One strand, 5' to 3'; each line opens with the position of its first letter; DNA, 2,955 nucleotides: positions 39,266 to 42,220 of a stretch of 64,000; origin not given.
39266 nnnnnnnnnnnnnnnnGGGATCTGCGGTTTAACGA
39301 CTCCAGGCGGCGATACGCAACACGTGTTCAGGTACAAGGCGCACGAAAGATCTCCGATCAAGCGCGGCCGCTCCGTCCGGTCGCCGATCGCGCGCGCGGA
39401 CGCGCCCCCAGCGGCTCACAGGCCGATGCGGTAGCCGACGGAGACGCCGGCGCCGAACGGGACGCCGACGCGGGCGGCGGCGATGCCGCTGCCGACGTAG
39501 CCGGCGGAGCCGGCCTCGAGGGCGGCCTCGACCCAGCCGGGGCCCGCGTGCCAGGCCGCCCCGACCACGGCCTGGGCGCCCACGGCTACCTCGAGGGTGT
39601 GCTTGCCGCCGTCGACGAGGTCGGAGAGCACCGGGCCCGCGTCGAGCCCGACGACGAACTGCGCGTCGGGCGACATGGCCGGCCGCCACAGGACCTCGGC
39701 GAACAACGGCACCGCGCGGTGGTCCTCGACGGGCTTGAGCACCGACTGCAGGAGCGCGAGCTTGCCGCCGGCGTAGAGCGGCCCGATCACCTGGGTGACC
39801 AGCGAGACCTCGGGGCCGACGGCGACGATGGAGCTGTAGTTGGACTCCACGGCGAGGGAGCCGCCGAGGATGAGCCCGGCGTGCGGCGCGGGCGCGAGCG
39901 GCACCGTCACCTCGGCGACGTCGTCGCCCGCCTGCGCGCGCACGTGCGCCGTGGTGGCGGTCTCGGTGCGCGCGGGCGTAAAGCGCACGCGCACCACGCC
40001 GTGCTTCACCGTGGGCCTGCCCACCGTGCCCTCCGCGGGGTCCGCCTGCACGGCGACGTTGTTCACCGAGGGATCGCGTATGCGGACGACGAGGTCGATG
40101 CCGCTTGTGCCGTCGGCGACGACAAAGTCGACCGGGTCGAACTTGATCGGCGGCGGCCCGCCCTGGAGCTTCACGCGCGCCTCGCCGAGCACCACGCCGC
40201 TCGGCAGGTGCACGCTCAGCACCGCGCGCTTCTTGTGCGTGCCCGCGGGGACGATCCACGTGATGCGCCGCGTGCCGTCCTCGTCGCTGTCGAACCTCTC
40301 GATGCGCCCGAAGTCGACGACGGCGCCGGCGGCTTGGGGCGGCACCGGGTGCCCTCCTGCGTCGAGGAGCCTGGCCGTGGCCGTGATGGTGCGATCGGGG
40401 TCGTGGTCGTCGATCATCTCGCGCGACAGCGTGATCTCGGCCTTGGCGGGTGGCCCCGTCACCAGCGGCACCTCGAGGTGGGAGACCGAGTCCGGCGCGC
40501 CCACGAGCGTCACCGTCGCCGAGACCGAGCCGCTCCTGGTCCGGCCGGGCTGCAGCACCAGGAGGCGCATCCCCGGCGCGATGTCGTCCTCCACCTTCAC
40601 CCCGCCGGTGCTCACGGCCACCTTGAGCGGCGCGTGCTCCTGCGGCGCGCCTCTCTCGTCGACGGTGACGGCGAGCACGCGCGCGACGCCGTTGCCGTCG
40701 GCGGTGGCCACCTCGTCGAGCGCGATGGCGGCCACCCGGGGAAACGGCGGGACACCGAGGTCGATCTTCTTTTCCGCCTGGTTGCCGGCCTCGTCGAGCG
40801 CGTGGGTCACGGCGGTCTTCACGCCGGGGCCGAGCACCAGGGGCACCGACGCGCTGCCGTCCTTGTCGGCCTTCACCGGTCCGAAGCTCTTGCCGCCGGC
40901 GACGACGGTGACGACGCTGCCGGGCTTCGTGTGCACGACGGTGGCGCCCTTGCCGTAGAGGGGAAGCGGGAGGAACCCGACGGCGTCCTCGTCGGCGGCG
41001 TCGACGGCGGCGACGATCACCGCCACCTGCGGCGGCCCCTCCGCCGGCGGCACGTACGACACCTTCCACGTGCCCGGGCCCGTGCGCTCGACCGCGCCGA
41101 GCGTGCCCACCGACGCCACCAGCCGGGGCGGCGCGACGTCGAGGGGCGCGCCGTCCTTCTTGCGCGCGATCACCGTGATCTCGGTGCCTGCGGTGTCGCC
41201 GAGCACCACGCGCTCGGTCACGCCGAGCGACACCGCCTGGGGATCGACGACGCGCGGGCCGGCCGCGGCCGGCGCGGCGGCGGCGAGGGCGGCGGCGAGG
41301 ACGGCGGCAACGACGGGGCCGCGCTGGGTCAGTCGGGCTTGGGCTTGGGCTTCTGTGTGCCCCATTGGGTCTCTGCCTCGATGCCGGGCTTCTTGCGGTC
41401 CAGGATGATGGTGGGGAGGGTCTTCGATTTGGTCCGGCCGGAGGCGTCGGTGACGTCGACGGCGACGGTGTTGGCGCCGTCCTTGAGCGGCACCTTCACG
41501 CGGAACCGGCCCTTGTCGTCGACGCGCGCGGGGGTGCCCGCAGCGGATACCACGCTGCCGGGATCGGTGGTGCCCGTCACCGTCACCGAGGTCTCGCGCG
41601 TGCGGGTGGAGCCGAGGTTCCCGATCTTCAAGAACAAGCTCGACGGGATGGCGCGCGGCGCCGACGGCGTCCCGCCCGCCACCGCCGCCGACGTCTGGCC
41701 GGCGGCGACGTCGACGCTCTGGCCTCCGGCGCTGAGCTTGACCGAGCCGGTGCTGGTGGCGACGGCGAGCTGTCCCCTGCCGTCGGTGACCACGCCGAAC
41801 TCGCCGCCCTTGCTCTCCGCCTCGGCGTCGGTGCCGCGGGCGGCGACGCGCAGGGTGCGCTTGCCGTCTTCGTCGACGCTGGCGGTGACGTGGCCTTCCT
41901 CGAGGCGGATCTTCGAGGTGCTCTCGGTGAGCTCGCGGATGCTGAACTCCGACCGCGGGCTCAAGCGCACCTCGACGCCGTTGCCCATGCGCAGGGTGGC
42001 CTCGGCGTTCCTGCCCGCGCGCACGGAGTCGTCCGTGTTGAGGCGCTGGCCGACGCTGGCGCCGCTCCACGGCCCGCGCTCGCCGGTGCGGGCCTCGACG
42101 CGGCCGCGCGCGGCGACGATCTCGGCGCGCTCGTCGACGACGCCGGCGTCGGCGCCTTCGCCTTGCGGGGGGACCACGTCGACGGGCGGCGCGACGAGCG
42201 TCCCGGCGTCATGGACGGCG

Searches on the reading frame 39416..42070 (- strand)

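Call 10: search_protein_families(library=pfam, proteins=[window:39416-42070:-], max_evalue=0.01)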
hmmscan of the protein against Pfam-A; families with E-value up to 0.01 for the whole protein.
window:39416-42070:- (884 aa): 2 families
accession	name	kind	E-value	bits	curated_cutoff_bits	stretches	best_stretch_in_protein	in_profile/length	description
PF09134.16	Invasin_D3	-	5.1e-05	24.2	33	0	292-367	17-96/98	Invasin, domain 3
PF00630.25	Filamin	-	0.00088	20.5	26.9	0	276-354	3-83/93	Filamin/ABP280 repeat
